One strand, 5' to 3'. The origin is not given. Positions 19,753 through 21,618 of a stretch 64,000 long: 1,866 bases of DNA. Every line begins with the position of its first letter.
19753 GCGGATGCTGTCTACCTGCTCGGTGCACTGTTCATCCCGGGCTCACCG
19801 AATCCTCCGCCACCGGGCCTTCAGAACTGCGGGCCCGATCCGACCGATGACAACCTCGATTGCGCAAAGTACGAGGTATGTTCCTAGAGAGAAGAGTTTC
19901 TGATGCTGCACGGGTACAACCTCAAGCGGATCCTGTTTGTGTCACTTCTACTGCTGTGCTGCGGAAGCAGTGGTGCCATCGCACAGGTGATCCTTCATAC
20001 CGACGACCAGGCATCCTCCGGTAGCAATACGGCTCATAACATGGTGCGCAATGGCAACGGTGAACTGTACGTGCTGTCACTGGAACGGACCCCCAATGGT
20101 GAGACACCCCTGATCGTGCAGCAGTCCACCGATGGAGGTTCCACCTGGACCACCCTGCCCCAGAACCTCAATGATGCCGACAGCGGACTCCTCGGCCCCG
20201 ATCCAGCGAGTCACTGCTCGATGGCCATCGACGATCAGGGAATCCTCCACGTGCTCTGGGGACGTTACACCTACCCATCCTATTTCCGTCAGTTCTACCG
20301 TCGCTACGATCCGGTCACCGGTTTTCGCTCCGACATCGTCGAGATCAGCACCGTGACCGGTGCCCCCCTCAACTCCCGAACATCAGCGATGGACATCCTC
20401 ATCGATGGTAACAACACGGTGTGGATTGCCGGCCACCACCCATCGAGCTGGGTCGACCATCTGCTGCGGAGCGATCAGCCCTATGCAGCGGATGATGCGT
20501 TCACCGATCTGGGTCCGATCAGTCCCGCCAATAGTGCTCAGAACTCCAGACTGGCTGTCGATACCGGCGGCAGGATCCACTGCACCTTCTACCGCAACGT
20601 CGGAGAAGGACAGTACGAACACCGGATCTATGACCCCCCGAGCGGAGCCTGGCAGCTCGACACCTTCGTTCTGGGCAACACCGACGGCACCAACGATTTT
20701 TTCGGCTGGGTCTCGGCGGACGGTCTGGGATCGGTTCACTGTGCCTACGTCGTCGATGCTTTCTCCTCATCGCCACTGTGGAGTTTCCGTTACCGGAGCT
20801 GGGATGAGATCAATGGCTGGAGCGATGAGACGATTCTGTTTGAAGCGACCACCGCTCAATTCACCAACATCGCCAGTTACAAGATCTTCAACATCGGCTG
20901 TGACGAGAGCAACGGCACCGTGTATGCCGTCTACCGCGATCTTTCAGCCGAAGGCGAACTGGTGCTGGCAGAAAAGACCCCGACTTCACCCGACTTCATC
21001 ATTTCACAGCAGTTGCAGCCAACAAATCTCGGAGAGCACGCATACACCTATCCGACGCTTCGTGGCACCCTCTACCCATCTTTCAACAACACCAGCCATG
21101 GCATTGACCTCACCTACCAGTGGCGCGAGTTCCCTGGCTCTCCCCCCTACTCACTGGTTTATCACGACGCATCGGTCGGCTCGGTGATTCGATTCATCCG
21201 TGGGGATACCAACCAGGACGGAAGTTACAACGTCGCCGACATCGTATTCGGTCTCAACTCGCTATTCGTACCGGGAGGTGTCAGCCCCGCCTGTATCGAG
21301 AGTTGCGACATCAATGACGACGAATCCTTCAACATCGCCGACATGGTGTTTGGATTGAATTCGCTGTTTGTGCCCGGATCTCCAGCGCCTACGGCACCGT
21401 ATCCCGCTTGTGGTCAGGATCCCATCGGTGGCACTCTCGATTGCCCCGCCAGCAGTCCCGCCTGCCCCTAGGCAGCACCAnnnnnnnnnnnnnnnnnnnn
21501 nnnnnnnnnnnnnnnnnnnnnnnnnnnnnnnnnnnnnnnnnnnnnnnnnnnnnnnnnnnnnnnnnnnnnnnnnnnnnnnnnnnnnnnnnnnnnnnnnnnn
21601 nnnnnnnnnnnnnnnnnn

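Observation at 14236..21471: Three adjacent secreted proteins with unrelated passenger domains share one C-terminal module: two dockerin/EF-hand-like repeats plus four invariant Cys ending at the C-terminus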

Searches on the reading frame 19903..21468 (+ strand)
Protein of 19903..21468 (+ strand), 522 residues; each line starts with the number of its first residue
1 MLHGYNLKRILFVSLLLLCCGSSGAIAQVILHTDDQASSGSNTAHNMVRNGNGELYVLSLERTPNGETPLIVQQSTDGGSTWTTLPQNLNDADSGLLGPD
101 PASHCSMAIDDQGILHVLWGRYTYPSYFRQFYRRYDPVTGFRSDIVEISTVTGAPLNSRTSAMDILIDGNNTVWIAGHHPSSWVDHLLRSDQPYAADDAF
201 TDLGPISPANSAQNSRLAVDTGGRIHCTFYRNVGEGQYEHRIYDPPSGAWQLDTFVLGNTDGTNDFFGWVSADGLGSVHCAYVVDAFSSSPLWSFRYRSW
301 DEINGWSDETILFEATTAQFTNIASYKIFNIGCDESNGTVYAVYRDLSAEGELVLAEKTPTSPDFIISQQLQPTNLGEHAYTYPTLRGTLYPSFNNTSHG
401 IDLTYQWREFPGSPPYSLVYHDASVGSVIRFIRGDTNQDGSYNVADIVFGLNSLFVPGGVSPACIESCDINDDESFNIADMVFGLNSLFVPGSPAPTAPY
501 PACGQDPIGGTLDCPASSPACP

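Call 3: search_protein_families(library=pfam, proteins=[window:19903-21468:+], max_evalue=1)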
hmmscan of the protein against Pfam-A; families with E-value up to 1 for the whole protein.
window:19903-21468:+ (522 aa): 2 families
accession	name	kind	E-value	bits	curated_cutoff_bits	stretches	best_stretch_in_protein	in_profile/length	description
PF15892.11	BNR_4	-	0.03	14.1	27.3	0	72-126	16-64/272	BNR repeat-containing family member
PF00404.24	Dockerin_1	-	0.095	13.4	22.9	1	434-481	2-49/57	Dockerin type I domain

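Call 4: search_protein_families(library=ncbifam, proteins=[window:19903-21468:+], max_evalue=1)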
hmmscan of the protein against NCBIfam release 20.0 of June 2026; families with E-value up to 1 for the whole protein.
window:19903-21468:+ (522 aa): 1 family
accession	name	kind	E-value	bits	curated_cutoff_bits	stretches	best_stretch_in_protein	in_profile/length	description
NF053835.1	PDIAV_lipo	equivalog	0.17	11.2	90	0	104-123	201-220/458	PDIAV motif-containing lipoprotein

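Call 63: find_homologous_proteins(query=window:19903-21468:+, region=431-522, max_evalue=0.00001)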
Query window:19903-21468:+, residues 431-522 (92 aa): 12 proteins with E <= 0.00001 among 44 candidates.
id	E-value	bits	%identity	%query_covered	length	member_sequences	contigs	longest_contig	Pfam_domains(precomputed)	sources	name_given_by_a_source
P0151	4.3e-45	170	83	100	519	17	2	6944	-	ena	-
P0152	2.6e-44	168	86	100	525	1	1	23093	-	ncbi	ncbi:MAG: hypothetical protein AAEJ04_01180 [Planctomycetota bacterium]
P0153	1.9e-43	165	83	100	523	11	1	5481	-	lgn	-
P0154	5.3e-41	157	79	100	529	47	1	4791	-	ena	-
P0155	1.0e-40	156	78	100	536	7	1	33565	-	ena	-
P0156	2.1e-21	94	61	91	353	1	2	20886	PF21959.3,PF14339.13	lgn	-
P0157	4.5e-21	93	58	100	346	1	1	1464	PF00404.25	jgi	-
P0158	2.2e-15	75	55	100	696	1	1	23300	PF00149.34,PF16656.12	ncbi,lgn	-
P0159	3.1e-15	74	52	100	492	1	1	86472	-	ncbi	ncbi:MAG: hypothetical protein ACKVX7_13725 [Planctomycetota bacterium]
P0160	8.9e-14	70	59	68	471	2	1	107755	-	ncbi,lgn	-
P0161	3.6e-13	68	46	91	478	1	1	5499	PF01839.30,PF00404.25,PF13517.13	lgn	-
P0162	6.7e-9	54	45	91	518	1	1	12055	PF13229.13,PF05048.20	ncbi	-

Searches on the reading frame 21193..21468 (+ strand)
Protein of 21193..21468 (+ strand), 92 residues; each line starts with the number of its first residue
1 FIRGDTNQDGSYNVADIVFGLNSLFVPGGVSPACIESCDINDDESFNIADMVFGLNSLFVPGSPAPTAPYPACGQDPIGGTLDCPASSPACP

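Call 3: search_protein_families(library=pfam, proteins=[window:21193-21468:+], max_evalue=1)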
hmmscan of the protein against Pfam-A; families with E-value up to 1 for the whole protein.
window:21193-21468:+ (92 aa): 1 family
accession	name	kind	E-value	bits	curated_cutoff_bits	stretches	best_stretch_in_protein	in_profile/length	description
PF00404.24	Dockerin_1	-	0.0065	17.1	22.9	1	4-51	2-49/57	Dockerin type I domain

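Call 4: search_protein_families(library=ncbifam, proteins=[window:21193-21468:+], max_evalue=1)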
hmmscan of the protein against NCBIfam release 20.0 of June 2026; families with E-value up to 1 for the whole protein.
window:21193-21468:+ (92 aa): 0 families
